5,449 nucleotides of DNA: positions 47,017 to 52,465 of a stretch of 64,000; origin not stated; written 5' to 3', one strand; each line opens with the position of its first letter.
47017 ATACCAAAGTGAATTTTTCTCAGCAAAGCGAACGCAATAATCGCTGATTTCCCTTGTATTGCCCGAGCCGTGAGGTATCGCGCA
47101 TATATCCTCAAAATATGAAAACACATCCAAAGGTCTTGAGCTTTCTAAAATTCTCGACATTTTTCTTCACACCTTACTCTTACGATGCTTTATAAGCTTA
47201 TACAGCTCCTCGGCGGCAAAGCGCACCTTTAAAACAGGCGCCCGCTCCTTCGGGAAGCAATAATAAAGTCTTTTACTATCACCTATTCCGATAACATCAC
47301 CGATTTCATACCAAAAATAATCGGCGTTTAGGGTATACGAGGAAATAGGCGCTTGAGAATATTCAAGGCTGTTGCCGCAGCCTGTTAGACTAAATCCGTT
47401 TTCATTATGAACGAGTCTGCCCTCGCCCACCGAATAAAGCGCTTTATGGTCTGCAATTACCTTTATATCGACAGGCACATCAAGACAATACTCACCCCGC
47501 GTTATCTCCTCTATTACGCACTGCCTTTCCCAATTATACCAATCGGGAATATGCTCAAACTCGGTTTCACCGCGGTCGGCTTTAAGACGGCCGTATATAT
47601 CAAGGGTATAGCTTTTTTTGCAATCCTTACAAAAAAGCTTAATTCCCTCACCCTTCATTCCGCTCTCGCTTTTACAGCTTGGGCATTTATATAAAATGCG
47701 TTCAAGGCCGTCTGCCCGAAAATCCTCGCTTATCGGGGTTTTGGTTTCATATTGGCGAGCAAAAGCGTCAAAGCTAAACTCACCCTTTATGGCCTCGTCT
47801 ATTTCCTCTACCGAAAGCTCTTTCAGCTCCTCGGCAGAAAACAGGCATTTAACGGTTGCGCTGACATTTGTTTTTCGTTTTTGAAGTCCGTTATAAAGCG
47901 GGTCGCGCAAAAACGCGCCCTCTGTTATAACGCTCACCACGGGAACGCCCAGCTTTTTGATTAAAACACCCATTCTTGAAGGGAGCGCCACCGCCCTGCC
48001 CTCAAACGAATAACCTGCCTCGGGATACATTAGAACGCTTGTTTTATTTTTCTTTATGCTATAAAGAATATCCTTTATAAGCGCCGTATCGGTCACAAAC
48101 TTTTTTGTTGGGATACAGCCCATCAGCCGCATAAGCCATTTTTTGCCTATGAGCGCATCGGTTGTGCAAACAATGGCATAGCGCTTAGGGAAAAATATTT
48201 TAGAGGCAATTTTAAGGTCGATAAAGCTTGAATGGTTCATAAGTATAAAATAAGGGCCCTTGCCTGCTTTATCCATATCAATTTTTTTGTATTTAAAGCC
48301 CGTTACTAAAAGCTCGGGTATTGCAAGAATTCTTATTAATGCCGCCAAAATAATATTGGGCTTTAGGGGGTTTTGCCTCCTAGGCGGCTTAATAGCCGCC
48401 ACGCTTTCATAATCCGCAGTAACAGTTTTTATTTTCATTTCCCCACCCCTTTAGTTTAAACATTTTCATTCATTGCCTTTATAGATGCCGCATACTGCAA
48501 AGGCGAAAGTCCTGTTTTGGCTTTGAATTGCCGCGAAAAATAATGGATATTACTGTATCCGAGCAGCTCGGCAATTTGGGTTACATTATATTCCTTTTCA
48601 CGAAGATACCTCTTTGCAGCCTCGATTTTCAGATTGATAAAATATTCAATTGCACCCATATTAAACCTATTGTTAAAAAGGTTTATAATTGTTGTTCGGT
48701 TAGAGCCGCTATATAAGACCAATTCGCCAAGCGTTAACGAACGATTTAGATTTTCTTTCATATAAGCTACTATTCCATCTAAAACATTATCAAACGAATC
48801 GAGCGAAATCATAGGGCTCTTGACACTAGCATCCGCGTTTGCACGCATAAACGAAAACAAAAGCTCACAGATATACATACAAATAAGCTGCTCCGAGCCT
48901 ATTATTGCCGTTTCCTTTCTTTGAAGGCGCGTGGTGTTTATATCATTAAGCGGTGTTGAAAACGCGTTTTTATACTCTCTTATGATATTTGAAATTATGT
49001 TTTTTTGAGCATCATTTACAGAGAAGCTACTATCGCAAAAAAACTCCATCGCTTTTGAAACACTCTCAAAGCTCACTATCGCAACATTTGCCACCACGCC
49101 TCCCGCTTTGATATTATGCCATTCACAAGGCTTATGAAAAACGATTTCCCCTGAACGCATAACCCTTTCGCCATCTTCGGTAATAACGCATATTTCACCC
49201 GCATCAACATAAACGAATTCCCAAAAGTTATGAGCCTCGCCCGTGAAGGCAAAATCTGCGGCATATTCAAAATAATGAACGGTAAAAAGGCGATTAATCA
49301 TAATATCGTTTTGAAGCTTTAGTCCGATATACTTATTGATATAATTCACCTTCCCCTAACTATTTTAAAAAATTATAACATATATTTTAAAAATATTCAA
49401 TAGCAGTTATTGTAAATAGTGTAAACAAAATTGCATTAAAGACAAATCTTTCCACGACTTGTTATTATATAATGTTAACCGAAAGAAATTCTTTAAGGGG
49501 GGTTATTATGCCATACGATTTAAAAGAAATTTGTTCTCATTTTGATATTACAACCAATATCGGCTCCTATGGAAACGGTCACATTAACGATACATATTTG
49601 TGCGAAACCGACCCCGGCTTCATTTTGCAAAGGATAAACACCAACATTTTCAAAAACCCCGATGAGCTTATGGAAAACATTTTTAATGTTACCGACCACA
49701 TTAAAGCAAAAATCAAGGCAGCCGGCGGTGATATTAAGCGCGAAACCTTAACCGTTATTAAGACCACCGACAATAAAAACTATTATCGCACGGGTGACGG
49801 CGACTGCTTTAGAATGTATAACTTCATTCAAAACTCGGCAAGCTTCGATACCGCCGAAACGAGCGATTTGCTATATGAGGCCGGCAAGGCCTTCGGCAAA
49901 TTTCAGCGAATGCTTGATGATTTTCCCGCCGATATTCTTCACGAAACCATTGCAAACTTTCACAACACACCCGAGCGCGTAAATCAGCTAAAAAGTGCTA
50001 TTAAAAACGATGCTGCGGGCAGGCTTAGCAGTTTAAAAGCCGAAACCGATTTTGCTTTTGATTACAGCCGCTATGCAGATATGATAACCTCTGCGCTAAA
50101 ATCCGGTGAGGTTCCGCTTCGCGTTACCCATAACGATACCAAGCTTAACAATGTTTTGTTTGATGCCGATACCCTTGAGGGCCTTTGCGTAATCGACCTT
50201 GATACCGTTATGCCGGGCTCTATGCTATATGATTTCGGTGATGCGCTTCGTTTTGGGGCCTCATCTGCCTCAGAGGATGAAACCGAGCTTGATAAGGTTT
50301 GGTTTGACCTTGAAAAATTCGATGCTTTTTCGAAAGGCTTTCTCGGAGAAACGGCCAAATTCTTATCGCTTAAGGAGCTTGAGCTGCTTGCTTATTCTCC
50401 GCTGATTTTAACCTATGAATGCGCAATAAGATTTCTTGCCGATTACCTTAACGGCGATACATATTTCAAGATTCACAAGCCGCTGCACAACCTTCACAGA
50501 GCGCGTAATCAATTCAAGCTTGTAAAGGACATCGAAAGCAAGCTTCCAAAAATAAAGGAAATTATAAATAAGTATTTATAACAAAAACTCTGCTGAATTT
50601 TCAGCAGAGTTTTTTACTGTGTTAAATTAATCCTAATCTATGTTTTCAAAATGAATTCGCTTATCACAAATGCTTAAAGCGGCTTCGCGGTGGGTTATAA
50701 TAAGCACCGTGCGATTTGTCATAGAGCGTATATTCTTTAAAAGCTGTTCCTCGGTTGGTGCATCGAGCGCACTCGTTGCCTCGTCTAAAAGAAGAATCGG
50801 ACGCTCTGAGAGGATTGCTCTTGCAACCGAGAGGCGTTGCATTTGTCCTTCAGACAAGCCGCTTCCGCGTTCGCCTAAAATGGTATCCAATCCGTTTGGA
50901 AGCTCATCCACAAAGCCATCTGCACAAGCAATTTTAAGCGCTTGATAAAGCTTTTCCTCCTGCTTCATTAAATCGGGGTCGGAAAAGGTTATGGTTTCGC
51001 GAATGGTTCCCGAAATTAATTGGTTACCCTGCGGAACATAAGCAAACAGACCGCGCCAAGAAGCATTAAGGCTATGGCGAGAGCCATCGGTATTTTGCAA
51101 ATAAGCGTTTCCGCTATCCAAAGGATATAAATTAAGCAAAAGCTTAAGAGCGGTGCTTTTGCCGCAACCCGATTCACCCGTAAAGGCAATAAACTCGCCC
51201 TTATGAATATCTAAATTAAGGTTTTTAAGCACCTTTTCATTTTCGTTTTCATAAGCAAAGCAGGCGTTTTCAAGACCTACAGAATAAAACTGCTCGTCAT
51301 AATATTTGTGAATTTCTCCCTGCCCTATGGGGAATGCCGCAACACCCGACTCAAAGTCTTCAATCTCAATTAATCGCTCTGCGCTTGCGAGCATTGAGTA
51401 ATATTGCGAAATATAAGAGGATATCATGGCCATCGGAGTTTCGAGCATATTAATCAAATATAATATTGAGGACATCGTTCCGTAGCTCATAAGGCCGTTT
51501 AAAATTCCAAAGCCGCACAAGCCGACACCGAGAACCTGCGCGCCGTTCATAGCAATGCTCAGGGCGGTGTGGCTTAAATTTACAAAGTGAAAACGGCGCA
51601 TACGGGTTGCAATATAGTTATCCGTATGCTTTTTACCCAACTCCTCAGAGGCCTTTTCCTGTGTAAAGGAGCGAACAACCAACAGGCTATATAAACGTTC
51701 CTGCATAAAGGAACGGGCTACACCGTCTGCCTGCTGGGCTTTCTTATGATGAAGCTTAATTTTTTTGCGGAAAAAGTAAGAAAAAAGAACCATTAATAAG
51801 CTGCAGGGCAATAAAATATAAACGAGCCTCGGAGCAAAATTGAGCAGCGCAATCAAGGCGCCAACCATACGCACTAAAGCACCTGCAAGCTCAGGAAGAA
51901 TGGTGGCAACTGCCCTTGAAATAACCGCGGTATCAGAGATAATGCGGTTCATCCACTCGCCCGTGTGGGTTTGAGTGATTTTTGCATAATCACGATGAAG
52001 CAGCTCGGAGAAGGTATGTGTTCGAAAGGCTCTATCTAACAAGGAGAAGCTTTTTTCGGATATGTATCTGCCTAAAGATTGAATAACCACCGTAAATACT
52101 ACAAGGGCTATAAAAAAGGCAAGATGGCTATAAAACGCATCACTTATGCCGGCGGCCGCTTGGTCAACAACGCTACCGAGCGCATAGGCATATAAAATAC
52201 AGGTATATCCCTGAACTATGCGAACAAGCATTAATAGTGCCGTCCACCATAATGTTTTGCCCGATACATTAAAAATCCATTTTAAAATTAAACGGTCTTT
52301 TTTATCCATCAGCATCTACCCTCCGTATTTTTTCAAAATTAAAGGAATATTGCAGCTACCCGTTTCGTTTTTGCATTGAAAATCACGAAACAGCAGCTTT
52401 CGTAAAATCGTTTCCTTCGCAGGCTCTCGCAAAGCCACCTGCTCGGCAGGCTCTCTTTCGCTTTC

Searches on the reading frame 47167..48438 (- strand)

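Call 10: search_protein_families(library=pfam, proteins=[window:47167-48438:-], max_evalue=0.01)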
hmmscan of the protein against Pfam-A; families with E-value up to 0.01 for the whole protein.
window:47167-48438:- (423 aa): 1 family
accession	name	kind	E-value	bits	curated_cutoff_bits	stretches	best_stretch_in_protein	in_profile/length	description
PF01553.26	Acyltransferase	-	3.2e-10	40.4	23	1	60-171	13-130/132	Acyltransferase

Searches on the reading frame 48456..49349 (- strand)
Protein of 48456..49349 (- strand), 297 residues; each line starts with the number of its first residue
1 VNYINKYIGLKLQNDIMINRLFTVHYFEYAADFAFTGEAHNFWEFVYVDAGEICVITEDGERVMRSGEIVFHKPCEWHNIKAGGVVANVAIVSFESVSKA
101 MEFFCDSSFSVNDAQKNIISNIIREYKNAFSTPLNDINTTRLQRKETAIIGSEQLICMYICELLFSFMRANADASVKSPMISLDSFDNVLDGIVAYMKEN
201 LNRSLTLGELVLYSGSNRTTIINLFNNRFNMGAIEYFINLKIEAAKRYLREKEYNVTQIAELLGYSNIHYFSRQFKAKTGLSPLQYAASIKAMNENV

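Call 10: search_protein_families(library=pfam, proteins=[window:48456-49349:-], max_evalue=0.01)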
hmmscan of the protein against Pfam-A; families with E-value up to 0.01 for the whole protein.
window:48456-49349:- (297 aa): 4 families
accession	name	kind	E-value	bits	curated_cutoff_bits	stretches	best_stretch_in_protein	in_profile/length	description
PF12833.13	HTH_18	-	2.4e-15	57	33.6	1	216-287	7-78/80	Helix-turn-helix domain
PF00165.29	HTH_AraC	-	1.6e-11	44.5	26.6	1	254-286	9-40/42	Bacterial regulatory helix-turn-helix proteins, AraC family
PF07883.17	Cupin_2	-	9.5e-05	22.5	27.2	1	38-84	14-60/70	Cupin domain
PF02311.25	AraC_binding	-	0.0058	16.8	21.1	1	26-84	7-65/135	AraC-like ligand binding domain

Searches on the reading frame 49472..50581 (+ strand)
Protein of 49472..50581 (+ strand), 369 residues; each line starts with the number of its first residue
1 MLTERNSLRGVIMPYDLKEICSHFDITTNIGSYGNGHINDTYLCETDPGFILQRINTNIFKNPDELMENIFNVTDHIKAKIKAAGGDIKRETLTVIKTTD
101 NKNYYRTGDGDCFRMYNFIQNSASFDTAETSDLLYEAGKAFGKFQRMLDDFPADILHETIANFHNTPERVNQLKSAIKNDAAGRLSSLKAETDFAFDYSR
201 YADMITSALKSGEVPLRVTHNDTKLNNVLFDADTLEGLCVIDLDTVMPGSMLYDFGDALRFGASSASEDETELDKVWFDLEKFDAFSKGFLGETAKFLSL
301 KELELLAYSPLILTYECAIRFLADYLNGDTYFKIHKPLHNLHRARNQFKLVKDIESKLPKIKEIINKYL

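Call 10: search_protein_families(library=pfam, proteins=[window:49472-50581:+], max_evalue=0.01)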
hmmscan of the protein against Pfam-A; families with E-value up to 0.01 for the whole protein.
window:49472-50581:+ (369 aa): 1 family
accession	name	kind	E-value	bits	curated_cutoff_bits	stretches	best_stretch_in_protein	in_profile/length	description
PF01636.29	APH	-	1e-15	58.6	23.2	1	34-265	6-218/239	Phosphotransferase enzyme family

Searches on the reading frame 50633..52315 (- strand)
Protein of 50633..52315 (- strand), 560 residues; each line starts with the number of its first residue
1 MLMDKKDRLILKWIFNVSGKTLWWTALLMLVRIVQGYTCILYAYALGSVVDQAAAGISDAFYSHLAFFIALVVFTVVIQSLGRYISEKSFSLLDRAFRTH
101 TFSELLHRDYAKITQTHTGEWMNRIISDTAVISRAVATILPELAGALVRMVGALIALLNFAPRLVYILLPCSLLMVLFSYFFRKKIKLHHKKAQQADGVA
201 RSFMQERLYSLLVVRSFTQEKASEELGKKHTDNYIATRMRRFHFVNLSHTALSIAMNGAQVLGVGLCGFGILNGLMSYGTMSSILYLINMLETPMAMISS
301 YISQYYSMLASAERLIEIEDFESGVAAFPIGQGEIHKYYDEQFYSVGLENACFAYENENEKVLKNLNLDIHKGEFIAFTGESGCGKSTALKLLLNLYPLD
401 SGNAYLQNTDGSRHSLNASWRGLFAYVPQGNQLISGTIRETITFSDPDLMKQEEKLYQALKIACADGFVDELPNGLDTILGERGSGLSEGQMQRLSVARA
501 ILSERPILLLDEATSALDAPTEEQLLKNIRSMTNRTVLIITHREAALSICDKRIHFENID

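Call 10: search_protein_families(library=pfam, proteins=[window:50633-52315:-], max_evalue=0.01)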
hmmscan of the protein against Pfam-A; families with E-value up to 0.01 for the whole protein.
window:50633-52315:- (560 aa): 5 families
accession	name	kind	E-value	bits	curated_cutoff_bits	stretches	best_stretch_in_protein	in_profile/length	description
PF00664.28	ABC_membrane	-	1.2e-28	101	28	1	27-294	3-273/274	ABC transporter transmembrane region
PF00005.33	ABC_tran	-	1.9e-26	93.7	25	1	363-515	1-137/137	ABC transporter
PF13401.12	AAA_22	-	5.8e-08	33.6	27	1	373-535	5-113/130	AAA domain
PF02463.25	SMC_N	-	4.7e-05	23.4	40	1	495-554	149-209/220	RecF/RecN/SMC N terminal domain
PF03193.22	RsgA_GTPase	-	0.0019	18.5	30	1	349-395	83-128/174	RsgA GTPase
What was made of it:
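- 50633..52315 (-): Fused TMD-NBD ABC exporter, the last gene of the operon. Pfam ABC_membrane plus ABC_tran (call 10).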
